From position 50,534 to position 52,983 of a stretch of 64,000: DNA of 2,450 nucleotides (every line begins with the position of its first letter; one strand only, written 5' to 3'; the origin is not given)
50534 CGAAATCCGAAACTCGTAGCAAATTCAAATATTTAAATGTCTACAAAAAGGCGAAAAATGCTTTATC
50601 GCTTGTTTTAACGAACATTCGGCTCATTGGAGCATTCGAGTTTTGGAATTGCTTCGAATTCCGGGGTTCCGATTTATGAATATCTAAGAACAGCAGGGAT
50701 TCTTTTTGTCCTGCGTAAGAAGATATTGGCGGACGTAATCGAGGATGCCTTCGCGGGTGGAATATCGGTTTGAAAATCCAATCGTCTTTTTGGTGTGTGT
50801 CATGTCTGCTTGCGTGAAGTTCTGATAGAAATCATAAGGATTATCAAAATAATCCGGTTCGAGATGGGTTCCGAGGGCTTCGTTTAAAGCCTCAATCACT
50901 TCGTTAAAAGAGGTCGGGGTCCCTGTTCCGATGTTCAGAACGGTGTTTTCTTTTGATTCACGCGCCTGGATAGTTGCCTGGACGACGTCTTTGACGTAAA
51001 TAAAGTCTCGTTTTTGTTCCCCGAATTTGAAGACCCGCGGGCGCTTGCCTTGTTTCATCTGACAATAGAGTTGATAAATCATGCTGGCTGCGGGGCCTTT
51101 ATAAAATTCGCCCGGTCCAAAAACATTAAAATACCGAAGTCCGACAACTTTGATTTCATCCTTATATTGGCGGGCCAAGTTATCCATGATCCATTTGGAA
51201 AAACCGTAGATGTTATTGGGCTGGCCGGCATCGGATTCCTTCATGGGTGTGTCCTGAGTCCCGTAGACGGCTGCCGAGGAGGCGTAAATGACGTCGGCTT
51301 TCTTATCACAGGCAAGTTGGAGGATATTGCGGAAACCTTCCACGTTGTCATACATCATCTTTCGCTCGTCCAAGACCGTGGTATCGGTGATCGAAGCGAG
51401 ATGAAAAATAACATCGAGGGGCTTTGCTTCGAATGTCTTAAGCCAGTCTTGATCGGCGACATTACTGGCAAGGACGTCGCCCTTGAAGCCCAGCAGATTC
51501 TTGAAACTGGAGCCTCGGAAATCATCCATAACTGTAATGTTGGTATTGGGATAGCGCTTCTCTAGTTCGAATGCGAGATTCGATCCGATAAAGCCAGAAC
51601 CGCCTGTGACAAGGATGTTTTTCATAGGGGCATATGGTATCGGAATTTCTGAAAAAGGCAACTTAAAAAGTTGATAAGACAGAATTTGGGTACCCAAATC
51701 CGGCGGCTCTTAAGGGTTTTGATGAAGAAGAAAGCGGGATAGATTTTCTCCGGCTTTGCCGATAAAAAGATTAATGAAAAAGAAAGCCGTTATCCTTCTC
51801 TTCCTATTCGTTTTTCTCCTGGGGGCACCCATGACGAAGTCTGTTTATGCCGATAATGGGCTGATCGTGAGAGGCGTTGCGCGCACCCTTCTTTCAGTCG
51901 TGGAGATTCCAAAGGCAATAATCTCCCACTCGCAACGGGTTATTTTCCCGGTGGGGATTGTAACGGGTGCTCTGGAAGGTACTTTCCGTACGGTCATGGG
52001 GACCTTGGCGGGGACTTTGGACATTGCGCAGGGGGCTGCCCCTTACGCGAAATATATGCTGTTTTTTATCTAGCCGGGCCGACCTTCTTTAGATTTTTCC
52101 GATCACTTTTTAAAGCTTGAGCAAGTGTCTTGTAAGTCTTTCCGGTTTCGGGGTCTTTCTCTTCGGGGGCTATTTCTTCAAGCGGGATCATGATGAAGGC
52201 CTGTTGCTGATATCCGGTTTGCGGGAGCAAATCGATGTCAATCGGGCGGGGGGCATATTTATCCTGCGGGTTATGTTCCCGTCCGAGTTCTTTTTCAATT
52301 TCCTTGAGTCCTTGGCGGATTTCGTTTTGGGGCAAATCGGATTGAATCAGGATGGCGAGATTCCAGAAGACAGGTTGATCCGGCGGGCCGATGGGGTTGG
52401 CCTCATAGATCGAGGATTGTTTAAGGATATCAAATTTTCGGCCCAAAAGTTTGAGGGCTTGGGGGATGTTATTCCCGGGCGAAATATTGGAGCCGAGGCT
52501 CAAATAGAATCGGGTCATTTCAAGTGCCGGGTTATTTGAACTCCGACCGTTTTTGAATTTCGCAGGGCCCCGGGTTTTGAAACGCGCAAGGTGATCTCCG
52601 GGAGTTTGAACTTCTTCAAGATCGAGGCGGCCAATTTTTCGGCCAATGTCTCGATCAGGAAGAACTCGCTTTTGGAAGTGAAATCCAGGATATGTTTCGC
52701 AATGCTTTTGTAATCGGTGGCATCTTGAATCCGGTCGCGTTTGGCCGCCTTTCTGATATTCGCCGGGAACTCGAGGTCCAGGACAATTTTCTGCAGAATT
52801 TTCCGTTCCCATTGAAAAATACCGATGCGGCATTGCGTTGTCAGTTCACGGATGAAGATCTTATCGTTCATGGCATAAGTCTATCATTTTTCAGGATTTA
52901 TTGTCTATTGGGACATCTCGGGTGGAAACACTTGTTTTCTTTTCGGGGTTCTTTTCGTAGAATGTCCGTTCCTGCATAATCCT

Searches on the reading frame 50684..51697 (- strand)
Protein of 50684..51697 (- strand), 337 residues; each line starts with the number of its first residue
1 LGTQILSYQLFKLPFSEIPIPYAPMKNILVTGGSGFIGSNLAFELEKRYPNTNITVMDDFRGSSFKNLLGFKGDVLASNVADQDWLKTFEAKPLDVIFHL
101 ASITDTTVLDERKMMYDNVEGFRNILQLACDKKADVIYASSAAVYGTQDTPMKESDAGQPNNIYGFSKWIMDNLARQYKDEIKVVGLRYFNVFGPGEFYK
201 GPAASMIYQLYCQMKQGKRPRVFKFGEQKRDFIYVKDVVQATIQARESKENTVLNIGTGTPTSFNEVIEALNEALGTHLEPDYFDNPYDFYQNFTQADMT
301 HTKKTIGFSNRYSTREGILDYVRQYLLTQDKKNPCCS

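Call 82: search_protein_families(library=pfam, proteins=[window:50684-51697:-], max_evalue=0.0001)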
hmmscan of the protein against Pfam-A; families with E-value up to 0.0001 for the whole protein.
window:50684-51697:- (337 aa): 6 families
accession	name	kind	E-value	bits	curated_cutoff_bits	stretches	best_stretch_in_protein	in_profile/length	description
PF01370.27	Epimerase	-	3.3e-43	148.3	20.9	1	28-257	1-240/240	NAD dependent epimerase/dehydratase family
PF16363.11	GDP_Man_Dehyd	-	1.8e-29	103.7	27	1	29-280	1-271/332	GDP-mannose 4,6 dehydratase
PF01073.25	3Beta_HSD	-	4.5e-15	55.9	22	1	29-246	1-229/280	3-beta hydroxysteroid dehydrogenase/isomerase family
PF07993.18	NAD_binding_4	-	1.9e-14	53.9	20.1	1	82-241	79-257/258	Male sterility protein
PF04321.23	RmlD_sub_bind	-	2.9e-13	50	27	1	27-194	2-153/287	RmlD substrate binding domain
PF02719.21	Polysacc_synt_2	-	1.8e-08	34.4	20.2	1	28-278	1-250/293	Polysaccharide biosynthesis protein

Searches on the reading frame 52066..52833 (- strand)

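Call 82: search_protein_families(library=pfam, proteins=[window:52066-52833:-], max_evalue=0.0001)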
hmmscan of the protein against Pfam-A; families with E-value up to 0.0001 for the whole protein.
window:52066-52833:- (255 aa): 1 family
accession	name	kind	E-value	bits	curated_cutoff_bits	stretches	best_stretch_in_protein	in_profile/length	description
PF01288.25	HPPK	-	1.5e-22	80.6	25.7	1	110-223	1-116/116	7,8-dihydro-6-hydroxymethylpterin-pyrophosphokinase (HPPK)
